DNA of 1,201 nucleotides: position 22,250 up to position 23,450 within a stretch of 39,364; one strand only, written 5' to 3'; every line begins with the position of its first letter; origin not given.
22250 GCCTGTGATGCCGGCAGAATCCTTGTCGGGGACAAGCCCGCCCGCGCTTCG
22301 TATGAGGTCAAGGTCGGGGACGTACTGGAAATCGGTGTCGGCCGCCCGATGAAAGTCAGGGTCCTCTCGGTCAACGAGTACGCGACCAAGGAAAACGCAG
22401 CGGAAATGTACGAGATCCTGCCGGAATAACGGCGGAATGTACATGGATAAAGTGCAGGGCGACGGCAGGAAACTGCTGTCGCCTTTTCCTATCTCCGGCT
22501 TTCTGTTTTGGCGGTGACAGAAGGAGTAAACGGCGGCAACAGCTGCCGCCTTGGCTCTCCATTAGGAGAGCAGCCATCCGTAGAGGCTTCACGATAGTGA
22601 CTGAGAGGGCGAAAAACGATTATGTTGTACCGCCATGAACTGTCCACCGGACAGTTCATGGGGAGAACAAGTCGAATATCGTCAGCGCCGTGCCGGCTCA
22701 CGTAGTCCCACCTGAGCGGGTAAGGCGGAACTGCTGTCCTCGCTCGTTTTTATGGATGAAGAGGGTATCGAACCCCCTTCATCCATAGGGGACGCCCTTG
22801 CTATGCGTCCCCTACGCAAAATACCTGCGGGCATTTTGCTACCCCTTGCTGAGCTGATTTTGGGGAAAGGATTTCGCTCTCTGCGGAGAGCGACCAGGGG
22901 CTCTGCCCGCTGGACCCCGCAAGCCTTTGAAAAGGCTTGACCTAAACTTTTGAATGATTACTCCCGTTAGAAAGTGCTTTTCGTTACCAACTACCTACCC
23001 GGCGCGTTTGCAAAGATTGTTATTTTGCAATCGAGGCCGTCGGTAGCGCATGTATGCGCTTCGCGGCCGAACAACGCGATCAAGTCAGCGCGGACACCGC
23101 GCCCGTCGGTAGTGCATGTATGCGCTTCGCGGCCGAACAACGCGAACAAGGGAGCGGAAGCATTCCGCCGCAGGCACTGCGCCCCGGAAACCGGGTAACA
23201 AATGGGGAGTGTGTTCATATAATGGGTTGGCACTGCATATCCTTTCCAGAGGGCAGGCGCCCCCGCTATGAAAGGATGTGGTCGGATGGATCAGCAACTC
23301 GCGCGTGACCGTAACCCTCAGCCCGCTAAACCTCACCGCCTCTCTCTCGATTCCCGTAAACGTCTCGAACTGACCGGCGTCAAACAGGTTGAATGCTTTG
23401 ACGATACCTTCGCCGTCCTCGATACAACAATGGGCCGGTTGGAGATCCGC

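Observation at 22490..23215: Copy B of an unnamed mosaic multi-hairpin element: stems are replaced between copies but stay complementary, while loops and linkers are conserved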

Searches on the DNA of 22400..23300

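Call 8: search_rna_families(source=window, start=22400, end=23300, threshold=evalue, max_evalue=10)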
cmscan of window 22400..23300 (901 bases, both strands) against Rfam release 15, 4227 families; matches with E-value up to 10: 9.
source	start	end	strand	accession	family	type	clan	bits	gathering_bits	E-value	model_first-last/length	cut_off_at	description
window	23008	23031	-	RF01375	CRISPR-DR62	Gene; CRISPR;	-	20.7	45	8.5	13-36/37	no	CRISPR RNA direct repeat element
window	22528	22551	+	RF02468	Ms_IGR-4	Gene; sRNA;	-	19.2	55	1.5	1-38/38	no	Mycobacterium sRNA Ms_IGR-4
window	22600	22663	-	RF01665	P13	Gene; sRNA;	-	18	70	4.8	1-76/76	no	Pseudomonas sRNA P13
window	22474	22539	+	RF03911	mir-1910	Gene; miRNA;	-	17.2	70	1.3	1-80/80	no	mir-1910 microRNA precursor family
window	22608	22683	+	RF00136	SNORD81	Gene; snRNA; snoRNA; CD-box;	CL00050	16.9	50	6.5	1-77/77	no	Small nucleolar RNA SNORD81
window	22633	22661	-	RF04141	MIR8622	Gene; miRNA;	-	14.8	197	4.8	1-212/212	no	MIR8622 microRNA precursor family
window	22485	22510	-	RF02248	Six3os1_3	Gene; lncRNA;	-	12.6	40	1.6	50-75/75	no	Six3os1 conserved region 3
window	22841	22943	+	RF02216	ZNFX1-AS1_2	Gene; lncRNA;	-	11.5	45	4.8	1-93/93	no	ZNFX1 antisense RNA 1 conserved region 2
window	22761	22777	-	RF01850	beta_tmRNA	Gene;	CL00001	8.3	84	4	86-102/331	no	Betaproteobacteria transfer-messenger RNA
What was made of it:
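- On Any Rfam RNA family: Only noise (E >= 1.3, bits far below threshold) appeared on 22400-23300 (call 8).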
